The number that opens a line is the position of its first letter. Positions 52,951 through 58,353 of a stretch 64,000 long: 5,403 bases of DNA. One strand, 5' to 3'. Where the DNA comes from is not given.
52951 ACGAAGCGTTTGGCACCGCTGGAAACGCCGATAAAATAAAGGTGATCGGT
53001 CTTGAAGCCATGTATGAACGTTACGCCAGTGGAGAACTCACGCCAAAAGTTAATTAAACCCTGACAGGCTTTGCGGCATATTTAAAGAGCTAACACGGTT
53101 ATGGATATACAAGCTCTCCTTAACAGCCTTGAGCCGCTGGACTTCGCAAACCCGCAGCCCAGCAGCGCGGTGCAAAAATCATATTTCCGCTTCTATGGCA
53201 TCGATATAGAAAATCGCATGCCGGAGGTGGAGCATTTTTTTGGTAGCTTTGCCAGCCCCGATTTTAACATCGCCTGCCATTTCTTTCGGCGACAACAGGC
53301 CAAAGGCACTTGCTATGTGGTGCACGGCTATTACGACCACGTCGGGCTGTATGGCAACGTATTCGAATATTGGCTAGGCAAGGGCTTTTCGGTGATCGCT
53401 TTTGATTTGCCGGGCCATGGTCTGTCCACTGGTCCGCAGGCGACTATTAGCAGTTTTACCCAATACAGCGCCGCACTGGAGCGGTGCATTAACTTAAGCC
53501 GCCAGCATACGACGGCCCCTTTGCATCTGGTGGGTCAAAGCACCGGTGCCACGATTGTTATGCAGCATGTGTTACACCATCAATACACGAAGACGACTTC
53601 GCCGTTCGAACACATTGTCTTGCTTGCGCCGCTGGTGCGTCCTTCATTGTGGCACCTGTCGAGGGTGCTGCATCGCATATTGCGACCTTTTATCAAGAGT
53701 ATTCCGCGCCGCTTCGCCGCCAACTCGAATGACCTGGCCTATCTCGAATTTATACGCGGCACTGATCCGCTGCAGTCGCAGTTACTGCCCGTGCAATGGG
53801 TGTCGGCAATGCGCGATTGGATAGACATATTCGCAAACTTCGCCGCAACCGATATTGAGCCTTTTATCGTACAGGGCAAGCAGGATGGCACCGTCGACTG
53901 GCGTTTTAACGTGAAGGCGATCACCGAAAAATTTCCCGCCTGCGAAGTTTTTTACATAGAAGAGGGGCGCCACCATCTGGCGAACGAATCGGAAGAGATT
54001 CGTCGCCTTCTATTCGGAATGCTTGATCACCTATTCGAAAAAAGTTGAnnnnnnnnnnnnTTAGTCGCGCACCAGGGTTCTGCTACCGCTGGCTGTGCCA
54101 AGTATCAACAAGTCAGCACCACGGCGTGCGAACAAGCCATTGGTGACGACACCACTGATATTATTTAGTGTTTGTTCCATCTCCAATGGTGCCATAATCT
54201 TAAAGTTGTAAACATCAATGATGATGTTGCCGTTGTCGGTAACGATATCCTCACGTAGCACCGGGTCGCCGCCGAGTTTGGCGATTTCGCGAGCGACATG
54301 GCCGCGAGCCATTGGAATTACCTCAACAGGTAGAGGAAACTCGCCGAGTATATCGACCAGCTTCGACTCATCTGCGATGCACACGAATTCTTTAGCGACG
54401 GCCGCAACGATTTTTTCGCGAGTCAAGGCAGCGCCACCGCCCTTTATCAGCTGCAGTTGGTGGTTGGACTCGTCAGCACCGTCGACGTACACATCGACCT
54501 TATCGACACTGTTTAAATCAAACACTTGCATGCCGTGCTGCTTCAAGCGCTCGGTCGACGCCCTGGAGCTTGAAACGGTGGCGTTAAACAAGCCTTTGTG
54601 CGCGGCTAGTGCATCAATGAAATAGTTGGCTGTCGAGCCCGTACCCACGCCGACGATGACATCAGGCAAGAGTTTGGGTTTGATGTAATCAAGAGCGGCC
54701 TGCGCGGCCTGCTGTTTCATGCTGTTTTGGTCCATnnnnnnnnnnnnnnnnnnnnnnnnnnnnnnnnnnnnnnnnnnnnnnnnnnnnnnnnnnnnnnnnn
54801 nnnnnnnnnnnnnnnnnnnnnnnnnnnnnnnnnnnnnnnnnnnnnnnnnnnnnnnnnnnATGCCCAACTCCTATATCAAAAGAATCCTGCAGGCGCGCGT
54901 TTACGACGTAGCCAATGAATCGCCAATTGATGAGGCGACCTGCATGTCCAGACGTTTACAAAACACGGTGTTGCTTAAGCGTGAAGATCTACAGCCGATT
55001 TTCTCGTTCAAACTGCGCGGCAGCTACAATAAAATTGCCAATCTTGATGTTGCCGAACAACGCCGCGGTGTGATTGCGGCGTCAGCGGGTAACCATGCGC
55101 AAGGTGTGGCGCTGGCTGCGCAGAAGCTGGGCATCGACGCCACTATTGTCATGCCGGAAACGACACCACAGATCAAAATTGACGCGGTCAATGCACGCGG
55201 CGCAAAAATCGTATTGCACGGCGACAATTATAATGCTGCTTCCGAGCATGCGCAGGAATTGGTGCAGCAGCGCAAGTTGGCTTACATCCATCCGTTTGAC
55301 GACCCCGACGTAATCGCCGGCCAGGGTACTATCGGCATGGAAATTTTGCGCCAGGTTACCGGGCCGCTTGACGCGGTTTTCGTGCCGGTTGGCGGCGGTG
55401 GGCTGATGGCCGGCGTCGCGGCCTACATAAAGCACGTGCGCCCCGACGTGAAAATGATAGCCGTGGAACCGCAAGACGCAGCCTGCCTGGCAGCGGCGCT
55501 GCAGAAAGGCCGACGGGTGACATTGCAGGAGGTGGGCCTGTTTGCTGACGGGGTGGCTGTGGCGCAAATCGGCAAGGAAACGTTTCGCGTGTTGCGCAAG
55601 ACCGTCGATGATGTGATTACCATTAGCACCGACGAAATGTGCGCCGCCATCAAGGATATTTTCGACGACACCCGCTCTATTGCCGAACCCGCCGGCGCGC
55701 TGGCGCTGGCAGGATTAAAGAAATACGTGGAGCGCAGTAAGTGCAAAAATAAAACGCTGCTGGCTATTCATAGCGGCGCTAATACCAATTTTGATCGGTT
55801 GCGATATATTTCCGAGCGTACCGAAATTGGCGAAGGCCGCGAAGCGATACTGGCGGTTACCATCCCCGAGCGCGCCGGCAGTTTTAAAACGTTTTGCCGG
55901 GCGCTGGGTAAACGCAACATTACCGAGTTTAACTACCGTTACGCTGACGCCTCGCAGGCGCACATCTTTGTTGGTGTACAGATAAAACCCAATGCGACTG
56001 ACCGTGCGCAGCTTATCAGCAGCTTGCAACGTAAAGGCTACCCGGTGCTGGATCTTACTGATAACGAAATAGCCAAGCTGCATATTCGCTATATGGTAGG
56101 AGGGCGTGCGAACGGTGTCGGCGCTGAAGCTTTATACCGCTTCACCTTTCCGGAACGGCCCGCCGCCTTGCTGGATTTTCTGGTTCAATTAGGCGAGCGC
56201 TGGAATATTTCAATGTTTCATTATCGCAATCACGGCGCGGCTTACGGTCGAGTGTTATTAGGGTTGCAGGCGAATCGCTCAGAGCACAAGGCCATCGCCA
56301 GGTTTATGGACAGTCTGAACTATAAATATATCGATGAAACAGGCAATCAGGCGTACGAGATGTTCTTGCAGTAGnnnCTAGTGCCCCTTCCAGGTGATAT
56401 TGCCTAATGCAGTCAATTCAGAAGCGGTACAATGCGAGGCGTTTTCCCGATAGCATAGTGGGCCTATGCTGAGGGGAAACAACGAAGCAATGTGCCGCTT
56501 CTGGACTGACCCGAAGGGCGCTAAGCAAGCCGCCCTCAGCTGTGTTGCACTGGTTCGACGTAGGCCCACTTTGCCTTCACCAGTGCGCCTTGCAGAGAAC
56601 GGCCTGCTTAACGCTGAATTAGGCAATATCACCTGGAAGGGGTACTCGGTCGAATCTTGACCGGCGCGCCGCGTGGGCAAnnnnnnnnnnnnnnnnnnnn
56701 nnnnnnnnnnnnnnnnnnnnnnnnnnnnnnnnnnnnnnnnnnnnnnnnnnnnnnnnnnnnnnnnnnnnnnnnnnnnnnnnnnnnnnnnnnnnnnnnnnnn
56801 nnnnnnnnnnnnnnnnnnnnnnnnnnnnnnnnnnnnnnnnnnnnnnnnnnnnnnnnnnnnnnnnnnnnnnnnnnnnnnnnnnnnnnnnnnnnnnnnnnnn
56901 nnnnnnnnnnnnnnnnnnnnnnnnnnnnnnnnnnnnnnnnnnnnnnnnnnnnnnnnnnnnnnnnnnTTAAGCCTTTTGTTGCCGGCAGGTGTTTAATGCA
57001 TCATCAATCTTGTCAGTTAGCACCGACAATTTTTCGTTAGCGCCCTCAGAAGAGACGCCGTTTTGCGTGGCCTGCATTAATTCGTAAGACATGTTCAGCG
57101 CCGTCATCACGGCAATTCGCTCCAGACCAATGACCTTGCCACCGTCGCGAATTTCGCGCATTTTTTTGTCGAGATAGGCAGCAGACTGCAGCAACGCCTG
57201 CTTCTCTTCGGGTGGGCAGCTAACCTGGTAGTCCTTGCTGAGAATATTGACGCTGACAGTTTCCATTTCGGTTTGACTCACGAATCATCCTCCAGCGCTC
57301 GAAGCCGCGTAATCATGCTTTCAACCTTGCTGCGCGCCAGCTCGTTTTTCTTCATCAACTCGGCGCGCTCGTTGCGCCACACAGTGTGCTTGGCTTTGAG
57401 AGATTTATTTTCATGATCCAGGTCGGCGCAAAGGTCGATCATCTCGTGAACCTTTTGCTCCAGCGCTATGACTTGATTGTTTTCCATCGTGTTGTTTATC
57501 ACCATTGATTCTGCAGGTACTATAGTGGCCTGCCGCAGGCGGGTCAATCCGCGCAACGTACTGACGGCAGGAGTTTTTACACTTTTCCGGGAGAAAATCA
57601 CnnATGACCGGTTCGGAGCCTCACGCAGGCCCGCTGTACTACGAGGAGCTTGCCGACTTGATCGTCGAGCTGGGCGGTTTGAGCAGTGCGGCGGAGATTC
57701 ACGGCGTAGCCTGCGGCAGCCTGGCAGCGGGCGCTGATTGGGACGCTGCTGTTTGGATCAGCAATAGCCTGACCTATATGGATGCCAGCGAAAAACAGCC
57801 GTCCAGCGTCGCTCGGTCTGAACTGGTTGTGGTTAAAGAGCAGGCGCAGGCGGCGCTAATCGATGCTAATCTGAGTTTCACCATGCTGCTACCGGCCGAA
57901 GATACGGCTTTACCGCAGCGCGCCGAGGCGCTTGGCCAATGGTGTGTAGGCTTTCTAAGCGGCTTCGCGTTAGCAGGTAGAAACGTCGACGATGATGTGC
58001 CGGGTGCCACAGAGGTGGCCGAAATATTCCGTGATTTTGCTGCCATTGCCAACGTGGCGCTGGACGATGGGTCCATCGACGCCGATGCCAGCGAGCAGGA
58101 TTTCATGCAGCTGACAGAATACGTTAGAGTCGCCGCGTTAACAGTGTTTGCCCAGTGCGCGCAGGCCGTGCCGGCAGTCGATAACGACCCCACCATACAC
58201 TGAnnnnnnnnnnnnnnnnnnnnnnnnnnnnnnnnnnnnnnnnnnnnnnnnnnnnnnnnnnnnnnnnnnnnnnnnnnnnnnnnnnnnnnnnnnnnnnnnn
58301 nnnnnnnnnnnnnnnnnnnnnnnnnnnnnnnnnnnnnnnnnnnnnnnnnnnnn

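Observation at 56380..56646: Unclassified ~267-nt multi-helix element closed by a 25-bp perfect stem, immediately 3' of ilvA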

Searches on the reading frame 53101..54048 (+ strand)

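Call 12: search_protein_families(library=pfam, proteins=[window:53101-54048:+], max_evalue=0.01)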
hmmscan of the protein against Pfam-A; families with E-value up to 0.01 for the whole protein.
window:53101-54048:+ (315 aa): 3 families
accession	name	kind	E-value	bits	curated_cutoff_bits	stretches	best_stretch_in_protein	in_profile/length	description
PF12146.15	Hydrolase_4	-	1.5e-29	103.4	27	1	65-298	1-239/239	Serine aminopeptidase, S33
PF12697.13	Abhydrolase_6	-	8.1e-14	53.2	26.3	1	74-297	4-209/217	Alpha/beta hydrolase family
PF00561.26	Abhydrolase_1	-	1.2e-12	48.4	25.8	1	73-185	5-107/245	alpha/beta hydrolase fold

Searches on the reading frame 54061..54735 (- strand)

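Call 12: search_protein_families(library=pfam, proteins=[window:54061-54735:-], max_evalue=0.01)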
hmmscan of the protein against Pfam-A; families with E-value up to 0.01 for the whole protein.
window:54061-54735:- (224 aa): 2 families
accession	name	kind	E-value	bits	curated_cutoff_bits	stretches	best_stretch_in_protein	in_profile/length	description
PF06026.20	Rib_5-P_isom_A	-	4.7e-60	202.5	26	1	53-217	2-173/173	Ribose 5-phosphate isomerase A (phosphoriboisomerase A)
PF00455.28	DeoRC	-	0.004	17.6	31.8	0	4-57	3-52/160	DeoR C terminal sensor domain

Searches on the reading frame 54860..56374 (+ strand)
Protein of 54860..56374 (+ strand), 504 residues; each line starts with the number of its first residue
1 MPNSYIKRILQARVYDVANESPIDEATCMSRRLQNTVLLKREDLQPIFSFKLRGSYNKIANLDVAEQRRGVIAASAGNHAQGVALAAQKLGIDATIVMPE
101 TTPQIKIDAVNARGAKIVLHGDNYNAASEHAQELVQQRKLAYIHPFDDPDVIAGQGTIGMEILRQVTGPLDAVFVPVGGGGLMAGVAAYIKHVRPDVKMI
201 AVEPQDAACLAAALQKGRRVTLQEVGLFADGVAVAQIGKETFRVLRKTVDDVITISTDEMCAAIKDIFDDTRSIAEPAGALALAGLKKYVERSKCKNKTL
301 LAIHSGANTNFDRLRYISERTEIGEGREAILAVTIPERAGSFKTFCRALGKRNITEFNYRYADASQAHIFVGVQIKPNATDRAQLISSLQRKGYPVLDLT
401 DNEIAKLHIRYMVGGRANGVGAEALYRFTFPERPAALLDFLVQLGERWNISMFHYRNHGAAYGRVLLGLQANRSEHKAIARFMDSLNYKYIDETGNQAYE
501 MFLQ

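Call 11: find_encoding_contigs(protein=window:54860-56374:+, flank=3000, max_places=10)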
Protein window:54860-56374:+ (504 aa): no gene with exactly this product is on record in the collection.

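Call 12: search_protein_families(library=pfam, proteins=[window:54860-56374:+], max_evalue=0.01)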
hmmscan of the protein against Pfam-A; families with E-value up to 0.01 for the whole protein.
window:54860-56374:+ (504 aa): 2 families
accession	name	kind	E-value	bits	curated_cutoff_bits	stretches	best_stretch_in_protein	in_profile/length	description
PF00291.31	PALP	-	2.2e-83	280.5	35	1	20-306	7-295/295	Pyridoxal-phosphate dependent enzyme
PF00585.24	Thr_dehydrat_C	-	2.6e-50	168.6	27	2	319-409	1-91/91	C-terminal regulatory domain of Threonine dehydratase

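Call 13: find_homologous_proteins(query=window:54860-56374:+, max_evalue=1e-100)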
Query window:54860-56374:+ (504 aa): 8000 proteins with E <= 1e-100 among 8000 candidates; the best 120 are listed.
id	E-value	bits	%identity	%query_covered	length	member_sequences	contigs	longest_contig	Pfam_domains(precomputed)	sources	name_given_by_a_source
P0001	6.2e-298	1006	90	100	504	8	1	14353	PF00291.32,PF00585.25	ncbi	ncbi:MAG: threonine ammonia-lyase, biosynthetic [Pseudomonadales bacterium]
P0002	1.6e-289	979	88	100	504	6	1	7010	PF00291.32,PF00585.25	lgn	-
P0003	7.0e-248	841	73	100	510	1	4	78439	PF00291.32,PF00585.25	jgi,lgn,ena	-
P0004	7.3e-248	841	73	100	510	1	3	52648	PF00291.32,PF00585.25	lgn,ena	-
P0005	9.4e-248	841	73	100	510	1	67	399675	PF00291.32,PF00585.25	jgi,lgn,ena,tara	jgi:threonine dehydratase|tara:strand:+ start:2804 stop:4336 length:1533 start_codon:yes stop_codon:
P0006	9.4e-248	841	73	100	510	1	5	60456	PF00291.32,PF00585.25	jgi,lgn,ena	-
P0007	9.5e-248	841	73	100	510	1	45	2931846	PF00291.32,PF00585.25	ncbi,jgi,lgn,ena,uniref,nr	ncbi:threonine dehydratase [marine gamma proteobacterium HTCC2143]|jgi:threonine dehydratase|uniref:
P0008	9.5e-248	841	73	100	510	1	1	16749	PF00291.32,PF00585.25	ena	-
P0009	9.9e-248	841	73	100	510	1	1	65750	PF00291.32,PF00585.25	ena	-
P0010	3.4e-247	839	73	100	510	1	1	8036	PF00291.32,PF00585.25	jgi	-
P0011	3.4e-247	839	73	100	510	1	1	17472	PF00291.32,PF00585.25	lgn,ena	-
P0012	8.5e-247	838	73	100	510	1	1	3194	PF00291.32,PF00585.25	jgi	-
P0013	1.2e-246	837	73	100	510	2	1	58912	PF00291.32,PF00585.25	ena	-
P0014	1.5e-246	837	73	100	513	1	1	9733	PF00291.32,PF00585.25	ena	-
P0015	3.0e-246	836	73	100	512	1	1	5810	PF00291.32,PF00585.25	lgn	-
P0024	1.3e-244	831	73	100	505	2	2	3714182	PF00291.32,PF00585.25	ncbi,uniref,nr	ncbi:threonine ammonia-lyase, biosynthetic [Spongiibacter taiwanensis]|uniref:threonine ammonia-lyas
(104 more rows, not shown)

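Call 15: find_encoding_contigs(protein=P0001, flank=4000, max_places=4)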
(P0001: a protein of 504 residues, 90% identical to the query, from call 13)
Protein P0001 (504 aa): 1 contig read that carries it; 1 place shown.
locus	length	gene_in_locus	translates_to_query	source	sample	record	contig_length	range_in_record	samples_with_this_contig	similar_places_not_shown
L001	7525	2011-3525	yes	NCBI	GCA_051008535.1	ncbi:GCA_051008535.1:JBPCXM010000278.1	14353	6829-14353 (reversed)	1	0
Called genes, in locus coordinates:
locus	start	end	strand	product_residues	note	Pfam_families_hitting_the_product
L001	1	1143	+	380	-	PF03924:CHASE, PF00990:GGDEF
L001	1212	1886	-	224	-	PF06026:Rib_5-P_isom_A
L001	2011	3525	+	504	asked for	PF00291:PALP, PF00585:Thr_dehydrat_C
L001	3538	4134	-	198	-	PF01812:5-FTHF_cyc-lig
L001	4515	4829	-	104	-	PF05164:ZapA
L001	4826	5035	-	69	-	PF06005:ZapB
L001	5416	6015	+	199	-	PF03695:UPF0149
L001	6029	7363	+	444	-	PF05195:AMP_N, PF00557:Peptidase_M24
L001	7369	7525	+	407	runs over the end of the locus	PF01494:FAD_binding_3, PF04820:Trp_halogenase (faint)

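Call 16: find_encoding_contigs(protein=P0002, flank=4000, max_places=4)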
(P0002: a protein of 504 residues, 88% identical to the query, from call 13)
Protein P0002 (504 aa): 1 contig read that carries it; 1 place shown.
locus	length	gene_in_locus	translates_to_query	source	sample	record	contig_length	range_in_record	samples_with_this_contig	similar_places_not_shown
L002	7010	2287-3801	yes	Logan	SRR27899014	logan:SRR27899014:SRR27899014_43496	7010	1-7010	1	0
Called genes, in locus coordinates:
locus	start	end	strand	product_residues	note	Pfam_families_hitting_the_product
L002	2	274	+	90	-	?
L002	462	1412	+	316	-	PF12146:Hydrolase_4, PF00561:Abhydrolase_1, PF12697:Abhydrolase_6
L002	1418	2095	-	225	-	PF06026:Rib_5-P_isom_A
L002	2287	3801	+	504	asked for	PF00291:PALP, PF00585:Thr_dehydrat_C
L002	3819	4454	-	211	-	PF01812:5-FTHF_cyc-lig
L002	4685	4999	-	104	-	PF05164:ZapA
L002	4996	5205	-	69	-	PF06005:ZapB (weak)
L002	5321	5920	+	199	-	PF03695:UPF0149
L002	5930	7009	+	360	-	?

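Call 74: find_encoding_contigs(protein=P0007, flank=3000, max_places=2)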
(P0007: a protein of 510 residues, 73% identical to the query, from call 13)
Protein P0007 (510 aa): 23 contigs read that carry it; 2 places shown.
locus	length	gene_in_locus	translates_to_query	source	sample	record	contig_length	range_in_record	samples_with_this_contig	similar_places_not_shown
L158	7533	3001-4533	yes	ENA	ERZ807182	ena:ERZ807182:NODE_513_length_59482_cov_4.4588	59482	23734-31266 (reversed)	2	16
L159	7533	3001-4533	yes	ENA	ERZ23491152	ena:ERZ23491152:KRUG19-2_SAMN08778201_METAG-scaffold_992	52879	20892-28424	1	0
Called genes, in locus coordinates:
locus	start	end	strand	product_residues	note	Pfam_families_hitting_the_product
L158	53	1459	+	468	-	PF01565:FAD_binding_4, PF02913:FAD-oxidase_C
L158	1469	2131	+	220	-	PF01557:FAA_hydrolase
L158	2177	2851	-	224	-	PF06026:Rib_5-P_isom_A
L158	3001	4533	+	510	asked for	PF00291:PALP, PF00585:Thr_dehydrat_C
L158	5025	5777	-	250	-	PF01812:5-FTHF_cyc-lig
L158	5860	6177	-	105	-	PF05164:ZapA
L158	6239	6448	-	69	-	-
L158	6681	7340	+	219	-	PF03695:UPF0149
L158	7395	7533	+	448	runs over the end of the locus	PF05195:AMP_N, PF00557:Peptidase_M24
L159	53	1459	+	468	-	PF01565:FAD_binding_4, PF02913:FAD-oxidase_C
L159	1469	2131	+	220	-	PF01557:FAA_hydrolase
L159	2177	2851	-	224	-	PF06026:Rib_5-P_isom_A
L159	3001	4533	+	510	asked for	PF00291:PALP, PF00585:Thr_dehydrat_C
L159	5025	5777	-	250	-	PF01812:5-FTHF_cyc-lig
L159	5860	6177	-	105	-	PF05164:ZapA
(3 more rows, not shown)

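Call 75: find_encoding_contigs(protein=P0024, flank=3000, max_places=2)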
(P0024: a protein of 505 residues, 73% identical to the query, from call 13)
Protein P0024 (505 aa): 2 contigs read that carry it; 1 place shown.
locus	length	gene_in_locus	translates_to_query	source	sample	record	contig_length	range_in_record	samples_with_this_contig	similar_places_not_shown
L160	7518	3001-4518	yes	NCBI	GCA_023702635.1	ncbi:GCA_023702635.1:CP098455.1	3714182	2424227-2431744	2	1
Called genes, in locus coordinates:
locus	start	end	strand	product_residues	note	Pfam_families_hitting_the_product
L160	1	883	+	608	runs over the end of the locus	PF19443:DAHL, PF00512:HisKA (weak), PF02518:HATPase_c, PF14501:HATPase_c_5 (weak)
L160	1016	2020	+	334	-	PF00072:Response_reg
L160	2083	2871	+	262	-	PF03544:TonB_C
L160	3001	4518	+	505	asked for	PF00291:PALP, PF00585:Thr_dehydrat_C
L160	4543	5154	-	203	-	PF01812:5-FTHF_cyc-lig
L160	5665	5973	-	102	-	PF05164:ZapA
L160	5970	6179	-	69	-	PF06005:ZapB (weak)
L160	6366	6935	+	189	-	PF03695:UPF0149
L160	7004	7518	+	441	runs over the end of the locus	PF05195:AMP_N, PF00557:Peptidase_M24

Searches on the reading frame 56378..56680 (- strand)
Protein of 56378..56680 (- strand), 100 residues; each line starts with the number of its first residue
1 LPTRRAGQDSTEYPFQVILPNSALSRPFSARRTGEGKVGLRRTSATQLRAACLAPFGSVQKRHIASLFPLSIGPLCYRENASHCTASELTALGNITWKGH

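Call 12: search_protein_families(library=pfam, proteins=[window:56378-56680:-], max_evalue=0.01)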
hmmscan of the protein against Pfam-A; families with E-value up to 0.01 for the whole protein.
window:56378-56680:- (100 aa): 0 families

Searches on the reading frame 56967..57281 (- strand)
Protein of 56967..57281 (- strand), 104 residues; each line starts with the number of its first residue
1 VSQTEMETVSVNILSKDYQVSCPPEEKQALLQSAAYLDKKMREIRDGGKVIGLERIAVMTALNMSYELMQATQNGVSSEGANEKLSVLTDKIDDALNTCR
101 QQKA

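Call 12: search_protein_families(library=pfam, proteins=[window:56967-57281:-], max_evalue=0.01)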
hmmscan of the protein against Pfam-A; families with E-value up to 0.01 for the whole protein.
window:56967-57281:- (104 aa): 1 family
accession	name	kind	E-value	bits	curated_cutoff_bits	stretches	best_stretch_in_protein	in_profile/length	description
PF05164.18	ZapA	-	6.5e-22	78.1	23.8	1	9-91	1-87/88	Cell division protein ZapA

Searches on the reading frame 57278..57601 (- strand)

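Call 12: search_protein_families(library=pfam, proteins=[window:57278-57601:-], max_evalue=0.01)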
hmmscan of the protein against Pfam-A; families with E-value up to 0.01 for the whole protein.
window:57278-57601:- (107 aa): 1 family
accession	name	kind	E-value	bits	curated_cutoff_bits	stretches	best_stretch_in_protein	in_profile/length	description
PF06005.17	ZapB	-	5e-06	27.3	31.5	1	39-103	1-65/71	Cell division protein ZapB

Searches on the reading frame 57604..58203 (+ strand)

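Call 12: search_protein_families(library=pfam, proteins=[window:57604-58203:+], max_evalue=0.01)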
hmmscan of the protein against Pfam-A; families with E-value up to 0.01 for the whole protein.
window:57604-58203:+ (199 aa): 1 family
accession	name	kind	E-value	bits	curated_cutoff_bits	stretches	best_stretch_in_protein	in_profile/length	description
PF03695.18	UPF0149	-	1.6e-28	100.5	25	1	15-186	2-180/181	Uncharacterised protein family (UPF0149)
